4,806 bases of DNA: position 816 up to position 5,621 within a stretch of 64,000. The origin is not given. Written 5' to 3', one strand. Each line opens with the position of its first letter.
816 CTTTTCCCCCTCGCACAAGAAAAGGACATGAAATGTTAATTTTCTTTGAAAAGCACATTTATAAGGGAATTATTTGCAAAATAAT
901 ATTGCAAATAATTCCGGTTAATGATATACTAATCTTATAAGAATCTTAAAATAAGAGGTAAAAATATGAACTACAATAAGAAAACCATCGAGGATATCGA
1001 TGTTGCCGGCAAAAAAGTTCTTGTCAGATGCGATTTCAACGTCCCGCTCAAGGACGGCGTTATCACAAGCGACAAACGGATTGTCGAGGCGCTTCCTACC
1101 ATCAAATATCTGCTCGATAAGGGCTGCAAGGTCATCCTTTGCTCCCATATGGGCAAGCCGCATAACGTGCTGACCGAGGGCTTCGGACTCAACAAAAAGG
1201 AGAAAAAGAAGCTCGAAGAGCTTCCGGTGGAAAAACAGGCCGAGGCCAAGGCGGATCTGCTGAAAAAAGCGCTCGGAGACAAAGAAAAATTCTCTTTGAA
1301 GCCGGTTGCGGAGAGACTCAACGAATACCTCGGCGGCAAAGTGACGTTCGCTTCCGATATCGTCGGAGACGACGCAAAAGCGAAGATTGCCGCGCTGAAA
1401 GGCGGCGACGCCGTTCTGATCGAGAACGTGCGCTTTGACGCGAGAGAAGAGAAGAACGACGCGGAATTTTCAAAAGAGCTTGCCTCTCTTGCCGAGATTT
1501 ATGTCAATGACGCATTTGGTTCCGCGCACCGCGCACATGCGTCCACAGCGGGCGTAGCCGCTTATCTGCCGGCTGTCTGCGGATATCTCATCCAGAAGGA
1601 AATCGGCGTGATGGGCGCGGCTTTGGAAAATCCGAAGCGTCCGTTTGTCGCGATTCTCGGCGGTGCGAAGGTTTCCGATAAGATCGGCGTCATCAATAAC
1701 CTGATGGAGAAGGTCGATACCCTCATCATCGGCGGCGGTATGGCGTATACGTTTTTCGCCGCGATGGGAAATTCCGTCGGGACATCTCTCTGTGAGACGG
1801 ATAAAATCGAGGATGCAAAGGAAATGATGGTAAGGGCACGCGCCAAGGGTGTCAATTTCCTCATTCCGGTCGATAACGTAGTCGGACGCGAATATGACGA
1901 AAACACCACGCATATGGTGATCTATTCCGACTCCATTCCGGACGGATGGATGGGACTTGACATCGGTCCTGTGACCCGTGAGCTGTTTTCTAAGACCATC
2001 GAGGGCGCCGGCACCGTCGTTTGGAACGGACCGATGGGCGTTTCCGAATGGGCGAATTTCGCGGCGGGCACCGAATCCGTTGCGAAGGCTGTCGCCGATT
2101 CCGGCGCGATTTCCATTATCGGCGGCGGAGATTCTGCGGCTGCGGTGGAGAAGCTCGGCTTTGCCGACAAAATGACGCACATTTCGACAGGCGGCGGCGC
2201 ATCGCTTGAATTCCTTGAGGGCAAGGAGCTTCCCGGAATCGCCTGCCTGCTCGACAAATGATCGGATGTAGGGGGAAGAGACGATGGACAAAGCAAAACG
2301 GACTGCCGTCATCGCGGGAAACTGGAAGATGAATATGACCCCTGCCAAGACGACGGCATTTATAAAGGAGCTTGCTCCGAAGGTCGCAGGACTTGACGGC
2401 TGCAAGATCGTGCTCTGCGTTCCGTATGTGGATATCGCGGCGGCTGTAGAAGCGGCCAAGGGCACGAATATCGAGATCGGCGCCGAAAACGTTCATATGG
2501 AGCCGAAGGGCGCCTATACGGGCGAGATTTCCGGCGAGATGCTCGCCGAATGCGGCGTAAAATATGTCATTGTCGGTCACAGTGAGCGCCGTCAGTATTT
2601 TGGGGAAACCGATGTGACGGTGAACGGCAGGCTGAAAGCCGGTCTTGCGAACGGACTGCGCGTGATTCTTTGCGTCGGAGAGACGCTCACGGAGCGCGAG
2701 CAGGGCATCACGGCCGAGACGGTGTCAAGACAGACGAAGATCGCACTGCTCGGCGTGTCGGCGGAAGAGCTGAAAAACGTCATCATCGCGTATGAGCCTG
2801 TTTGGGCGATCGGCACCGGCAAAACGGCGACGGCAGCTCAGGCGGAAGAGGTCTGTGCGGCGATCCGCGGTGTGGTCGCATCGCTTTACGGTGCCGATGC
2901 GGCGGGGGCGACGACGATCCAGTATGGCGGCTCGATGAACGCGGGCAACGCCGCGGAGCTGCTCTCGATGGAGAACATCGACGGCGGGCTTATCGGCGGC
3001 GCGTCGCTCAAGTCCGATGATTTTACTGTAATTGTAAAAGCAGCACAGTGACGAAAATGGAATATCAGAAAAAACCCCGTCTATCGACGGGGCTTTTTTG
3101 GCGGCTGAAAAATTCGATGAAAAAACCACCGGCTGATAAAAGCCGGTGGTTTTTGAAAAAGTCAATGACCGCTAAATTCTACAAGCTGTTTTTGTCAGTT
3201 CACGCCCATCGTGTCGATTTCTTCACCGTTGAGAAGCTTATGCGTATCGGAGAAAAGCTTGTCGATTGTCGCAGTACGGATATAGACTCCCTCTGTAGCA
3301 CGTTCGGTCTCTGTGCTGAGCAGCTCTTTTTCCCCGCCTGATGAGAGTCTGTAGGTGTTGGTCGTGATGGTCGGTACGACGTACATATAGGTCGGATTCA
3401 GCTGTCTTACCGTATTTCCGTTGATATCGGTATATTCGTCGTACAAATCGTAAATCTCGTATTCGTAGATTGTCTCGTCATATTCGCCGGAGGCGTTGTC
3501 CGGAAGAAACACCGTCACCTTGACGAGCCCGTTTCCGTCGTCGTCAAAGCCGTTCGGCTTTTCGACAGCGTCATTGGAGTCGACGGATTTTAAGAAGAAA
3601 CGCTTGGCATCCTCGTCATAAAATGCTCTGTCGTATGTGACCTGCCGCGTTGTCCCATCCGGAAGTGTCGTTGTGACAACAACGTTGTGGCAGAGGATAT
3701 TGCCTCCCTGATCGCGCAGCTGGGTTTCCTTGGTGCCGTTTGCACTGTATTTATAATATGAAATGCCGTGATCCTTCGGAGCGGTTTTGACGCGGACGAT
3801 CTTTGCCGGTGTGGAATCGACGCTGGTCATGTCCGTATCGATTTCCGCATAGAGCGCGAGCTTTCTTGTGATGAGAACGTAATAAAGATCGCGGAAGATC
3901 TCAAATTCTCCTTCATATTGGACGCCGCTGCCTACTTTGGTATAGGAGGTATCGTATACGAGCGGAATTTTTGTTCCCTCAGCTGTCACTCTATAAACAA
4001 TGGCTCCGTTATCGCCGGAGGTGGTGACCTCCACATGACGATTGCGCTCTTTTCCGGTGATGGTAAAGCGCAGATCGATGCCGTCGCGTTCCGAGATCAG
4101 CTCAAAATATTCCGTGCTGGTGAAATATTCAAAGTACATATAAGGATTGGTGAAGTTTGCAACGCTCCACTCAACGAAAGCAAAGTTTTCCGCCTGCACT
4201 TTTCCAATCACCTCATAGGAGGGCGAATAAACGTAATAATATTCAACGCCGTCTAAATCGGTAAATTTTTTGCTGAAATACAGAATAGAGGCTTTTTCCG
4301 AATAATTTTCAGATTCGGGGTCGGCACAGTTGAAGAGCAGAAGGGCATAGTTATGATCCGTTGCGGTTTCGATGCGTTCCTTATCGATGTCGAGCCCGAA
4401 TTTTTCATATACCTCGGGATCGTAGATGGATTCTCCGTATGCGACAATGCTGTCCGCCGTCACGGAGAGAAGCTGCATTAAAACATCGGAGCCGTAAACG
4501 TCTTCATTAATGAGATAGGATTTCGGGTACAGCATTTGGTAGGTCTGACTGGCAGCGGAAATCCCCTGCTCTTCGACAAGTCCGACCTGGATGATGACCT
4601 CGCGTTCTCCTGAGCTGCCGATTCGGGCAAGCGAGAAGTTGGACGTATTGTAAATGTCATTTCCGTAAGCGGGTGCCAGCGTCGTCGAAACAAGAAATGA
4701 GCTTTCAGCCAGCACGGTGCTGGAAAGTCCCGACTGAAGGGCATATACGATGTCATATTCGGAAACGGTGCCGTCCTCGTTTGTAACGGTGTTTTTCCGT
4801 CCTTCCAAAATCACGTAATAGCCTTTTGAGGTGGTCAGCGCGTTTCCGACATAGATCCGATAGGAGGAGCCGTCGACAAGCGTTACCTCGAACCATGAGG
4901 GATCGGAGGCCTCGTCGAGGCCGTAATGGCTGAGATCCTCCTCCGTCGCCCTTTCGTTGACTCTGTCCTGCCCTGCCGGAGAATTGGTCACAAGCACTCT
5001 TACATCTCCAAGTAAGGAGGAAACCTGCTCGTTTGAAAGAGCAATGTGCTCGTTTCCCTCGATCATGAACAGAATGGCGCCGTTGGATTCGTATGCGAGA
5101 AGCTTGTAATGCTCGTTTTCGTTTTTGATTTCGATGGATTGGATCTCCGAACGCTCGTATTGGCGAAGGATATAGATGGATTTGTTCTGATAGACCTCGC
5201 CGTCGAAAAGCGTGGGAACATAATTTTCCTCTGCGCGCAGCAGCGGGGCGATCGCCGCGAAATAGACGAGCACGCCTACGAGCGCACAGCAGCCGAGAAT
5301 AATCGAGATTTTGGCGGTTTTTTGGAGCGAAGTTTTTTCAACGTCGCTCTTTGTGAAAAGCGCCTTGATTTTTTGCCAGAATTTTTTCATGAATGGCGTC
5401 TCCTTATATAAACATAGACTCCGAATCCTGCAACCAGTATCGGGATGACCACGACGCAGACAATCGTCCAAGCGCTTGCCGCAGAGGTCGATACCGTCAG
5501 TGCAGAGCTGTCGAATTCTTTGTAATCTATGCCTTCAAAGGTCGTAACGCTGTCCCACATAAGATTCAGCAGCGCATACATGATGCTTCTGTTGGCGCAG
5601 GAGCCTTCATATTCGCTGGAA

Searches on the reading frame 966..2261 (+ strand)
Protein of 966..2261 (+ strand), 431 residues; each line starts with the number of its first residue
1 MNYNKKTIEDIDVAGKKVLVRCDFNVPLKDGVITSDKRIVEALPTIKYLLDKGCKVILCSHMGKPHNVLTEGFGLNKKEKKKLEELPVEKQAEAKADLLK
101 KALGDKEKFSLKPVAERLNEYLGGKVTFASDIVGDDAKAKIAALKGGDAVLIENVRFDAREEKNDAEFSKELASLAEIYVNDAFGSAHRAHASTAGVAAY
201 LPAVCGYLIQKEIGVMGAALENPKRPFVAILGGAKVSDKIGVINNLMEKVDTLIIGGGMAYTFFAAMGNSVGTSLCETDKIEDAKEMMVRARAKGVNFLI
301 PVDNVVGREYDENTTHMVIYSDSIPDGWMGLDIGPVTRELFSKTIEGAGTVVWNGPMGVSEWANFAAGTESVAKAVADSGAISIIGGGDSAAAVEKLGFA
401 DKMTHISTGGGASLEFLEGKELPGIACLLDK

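Call 55: find_homologous_proteins(query=window:966-2261:+, max_evalue=1e-100)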
Query window:966-2261:+ (431 aa): 8000 proteins with E <= 1e-100 among 8000 candidates; the best 120 are listed.
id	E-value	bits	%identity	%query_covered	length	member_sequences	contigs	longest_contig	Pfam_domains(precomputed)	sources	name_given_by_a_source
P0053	1.6e-276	935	98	100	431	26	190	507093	PF00162.25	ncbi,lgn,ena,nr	ncbi:MAG: phosphoglycerate kinase [Clostridiales bacterium]|nr:phosphoglycerate kinase [Clostridiale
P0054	2.2e-271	918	96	100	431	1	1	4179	PF00162.25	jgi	-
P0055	2.8e-268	907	94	100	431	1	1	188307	PF00162.25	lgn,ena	-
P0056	3.7e-268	907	95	100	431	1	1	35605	PF00162.25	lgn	-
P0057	1.0e-267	906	95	100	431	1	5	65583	PF00162.25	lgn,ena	-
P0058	1.3e-267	905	95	100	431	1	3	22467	PF00162.25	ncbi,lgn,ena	-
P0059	1.4e-267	905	95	100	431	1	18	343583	PF00162.25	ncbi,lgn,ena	-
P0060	4.6e-267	903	94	100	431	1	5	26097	PF00162.25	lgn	-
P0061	8.3e-267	903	94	100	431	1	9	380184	PF00162.25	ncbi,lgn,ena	-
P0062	9.4e-267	902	94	100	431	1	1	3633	PF00162.25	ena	-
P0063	1.2e-266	902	94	100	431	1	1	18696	PF00162.25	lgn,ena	-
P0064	2.2e-266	901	94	100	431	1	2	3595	PF00162.25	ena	-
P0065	2.9e-266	901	94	100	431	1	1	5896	PF00162.25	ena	-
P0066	2.9e-266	901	94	100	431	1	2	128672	PF00162.25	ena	-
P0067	3.7e-266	900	94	100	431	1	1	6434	PF00162.25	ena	-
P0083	2.9e-247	838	87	100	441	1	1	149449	PF00162.25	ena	-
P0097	7.6e-241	817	85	100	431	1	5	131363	PF00162.25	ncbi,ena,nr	ncbi:MAG: phosphoglycerate kinase [Clostridia bacterium]|nr:phosphoglycerate kinase [Clostridia bact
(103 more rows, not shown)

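Call 56: find_encoding_contigs(protein=P0061, flank=4000, max_places=2)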
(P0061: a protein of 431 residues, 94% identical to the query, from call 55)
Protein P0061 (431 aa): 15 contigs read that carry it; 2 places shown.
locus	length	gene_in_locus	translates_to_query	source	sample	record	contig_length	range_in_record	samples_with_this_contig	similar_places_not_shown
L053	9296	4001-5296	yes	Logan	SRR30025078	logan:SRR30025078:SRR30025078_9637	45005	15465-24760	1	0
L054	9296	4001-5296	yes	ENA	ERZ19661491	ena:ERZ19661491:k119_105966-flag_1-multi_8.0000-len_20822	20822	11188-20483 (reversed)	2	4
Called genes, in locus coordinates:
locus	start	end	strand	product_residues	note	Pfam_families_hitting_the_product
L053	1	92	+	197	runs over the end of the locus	PF01812:5-FTHF_cyc-lig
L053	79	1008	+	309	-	PF02517:Rce1-like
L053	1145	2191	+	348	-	PF02618:YceG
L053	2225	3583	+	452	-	PF01136:Peptidase_U32, PF16325:Peptidase_U32_C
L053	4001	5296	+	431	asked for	PF00162:PGK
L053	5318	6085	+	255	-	PF00121:TIM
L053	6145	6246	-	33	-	-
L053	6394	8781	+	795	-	PF00122:E1-E2_ATPase, PF00702:Hydrolase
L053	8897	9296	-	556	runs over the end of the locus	PF02734:Dak2, PF21645:FakA-like_M, PF13684:FakA-like_C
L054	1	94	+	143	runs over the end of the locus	?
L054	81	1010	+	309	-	PF02517:Rce1-like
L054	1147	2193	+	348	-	PF02618:YceG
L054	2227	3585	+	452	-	PF01136:Peptidase_U32, PF16325:Peptidase_U32_C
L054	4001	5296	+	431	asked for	PF00162:PGK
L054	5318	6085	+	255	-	PF00121:TIM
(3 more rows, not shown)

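Call 57: find_encoding_contigs(protein=P0083, flank=4000, max_places=1)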
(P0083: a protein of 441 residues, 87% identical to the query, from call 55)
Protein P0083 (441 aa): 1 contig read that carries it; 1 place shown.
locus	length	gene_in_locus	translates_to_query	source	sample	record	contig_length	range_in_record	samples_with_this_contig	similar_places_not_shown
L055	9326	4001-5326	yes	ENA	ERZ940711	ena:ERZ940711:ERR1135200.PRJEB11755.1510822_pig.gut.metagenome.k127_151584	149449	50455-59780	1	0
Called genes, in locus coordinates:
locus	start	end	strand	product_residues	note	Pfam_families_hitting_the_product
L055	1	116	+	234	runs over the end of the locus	PF00005:ABC_tran, PF13304:AAA_21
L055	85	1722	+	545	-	PF09847:12TM_1, PF16949:ABC_tran_2 (faint)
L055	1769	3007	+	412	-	PF01136:Peptidase_U32, PF16325:Peptidase_U32_C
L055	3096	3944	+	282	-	PF02673:BacA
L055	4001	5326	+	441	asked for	PF00162:PGK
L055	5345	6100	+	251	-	PF00121:TIM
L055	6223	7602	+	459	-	PF03747:ADP_ribosyl_GH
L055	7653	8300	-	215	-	PF02452:PemK_toxin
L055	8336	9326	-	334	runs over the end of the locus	PF02826:2-Hacid_dh_C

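Call 58: find_encoding_contigs(protein=P0097, flank=4000, max_places=1)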
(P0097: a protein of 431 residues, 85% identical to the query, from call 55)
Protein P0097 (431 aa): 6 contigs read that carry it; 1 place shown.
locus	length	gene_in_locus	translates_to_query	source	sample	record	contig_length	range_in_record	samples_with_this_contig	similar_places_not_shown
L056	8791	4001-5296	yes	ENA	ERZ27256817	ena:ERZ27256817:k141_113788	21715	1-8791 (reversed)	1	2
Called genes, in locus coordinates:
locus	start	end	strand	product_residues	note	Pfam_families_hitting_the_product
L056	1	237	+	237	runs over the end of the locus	PF00005:ABC_tran, PF13304:AAA_21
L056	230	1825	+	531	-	PF09847:12TM_1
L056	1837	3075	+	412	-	PF01136:Peptidase_U32, PF16325:Peptidase_U32_C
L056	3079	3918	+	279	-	PF02673:BacA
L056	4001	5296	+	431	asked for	PF00162:PGK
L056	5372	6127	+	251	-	PF00121:TIM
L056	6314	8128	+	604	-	PF13306:LRR_5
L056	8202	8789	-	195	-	?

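Call 68: find_encoding_contigs(protein=window:966-2261:+, flank=6000, max_places=6)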
Protein window:966-2261:+ (431 aa): 24 contigs read that carry it; 6 places shown.
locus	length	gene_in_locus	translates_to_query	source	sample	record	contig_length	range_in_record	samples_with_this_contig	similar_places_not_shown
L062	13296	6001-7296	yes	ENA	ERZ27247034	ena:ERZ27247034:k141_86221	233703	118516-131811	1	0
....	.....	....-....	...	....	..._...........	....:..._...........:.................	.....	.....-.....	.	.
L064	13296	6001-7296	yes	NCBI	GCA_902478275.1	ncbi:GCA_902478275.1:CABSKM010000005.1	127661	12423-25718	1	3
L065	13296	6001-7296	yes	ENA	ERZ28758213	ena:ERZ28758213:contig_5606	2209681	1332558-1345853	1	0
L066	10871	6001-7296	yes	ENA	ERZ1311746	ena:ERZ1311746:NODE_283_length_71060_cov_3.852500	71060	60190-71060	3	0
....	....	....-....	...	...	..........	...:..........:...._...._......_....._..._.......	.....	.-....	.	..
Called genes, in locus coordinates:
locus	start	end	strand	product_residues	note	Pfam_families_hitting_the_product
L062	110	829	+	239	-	PF01381:HTH_3, PF12844:HTH_19 (weak), PF13443:HTH_26, PF13560:HTH_31 (weak), PF00717:Peptidase_S24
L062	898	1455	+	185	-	-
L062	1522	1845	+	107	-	PF01042:Ribonuc_L-PSP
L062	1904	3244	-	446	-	PF01235:Na_Ala_symp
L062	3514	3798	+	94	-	PF00166:Cpn10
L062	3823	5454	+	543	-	PF00118:Cpn60_TCP1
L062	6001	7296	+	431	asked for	PF00162:PGK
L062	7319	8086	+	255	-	PF00121:TIM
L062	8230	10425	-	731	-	-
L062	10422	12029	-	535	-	-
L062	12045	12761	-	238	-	PF12679:ABC2_membrane_2, PF13346:ABC2_membrane_5 (weak), PF12698:ABC2_membrane_3 (weak)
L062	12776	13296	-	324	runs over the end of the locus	PF00005:ABC_tran, PF13304:AAA_21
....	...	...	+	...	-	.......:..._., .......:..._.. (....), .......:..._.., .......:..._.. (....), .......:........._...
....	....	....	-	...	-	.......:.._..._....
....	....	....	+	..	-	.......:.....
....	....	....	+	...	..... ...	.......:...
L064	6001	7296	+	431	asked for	PF00162:PGK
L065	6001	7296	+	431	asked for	PF00162:PGK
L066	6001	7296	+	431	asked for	PF00162:PGK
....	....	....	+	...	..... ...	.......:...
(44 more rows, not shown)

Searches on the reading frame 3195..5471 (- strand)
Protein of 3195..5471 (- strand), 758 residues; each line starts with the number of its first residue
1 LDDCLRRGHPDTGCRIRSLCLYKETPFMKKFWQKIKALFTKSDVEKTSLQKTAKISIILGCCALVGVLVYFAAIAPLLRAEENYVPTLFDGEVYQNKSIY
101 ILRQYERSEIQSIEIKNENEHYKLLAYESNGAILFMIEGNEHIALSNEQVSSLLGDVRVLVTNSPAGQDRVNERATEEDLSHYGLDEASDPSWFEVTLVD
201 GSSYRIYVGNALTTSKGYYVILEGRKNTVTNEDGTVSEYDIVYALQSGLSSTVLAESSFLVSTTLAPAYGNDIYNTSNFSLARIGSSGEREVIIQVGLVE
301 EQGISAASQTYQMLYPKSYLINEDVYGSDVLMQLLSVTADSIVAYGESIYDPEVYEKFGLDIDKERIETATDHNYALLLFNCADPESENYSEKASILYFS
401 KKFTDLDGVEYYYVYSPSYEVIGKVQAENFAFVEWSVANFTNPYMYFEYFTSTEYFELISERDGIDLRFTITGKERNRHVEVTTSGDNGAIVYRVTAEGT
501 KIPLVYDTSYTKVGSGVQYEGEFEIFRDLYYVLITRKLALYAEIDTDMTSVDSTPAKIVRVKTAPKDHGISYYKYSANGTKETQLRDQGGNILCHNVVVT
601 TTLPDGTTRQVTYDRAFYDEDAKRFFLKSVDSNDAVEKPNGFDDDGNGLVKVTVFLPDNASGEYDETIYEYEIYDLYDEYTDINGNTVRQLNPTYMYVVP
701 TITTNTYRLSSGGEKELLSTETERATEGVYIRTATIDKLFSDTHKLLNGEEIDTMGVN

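Call 50: search_protein_families(library=pfam, proteins=[window:3195-5471:-], max_evalue=0.01)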
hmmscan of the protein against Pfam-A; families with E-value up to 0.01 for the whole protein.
window:3195-5471:- (758 aa): 1 family
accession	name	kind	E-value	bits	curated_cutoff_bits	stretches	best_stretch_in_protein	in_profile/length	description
PF14238.11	DUF4340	-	4.7e-07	30.6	25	1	141-348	7-173/183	Domain of unknown function (DUF4340)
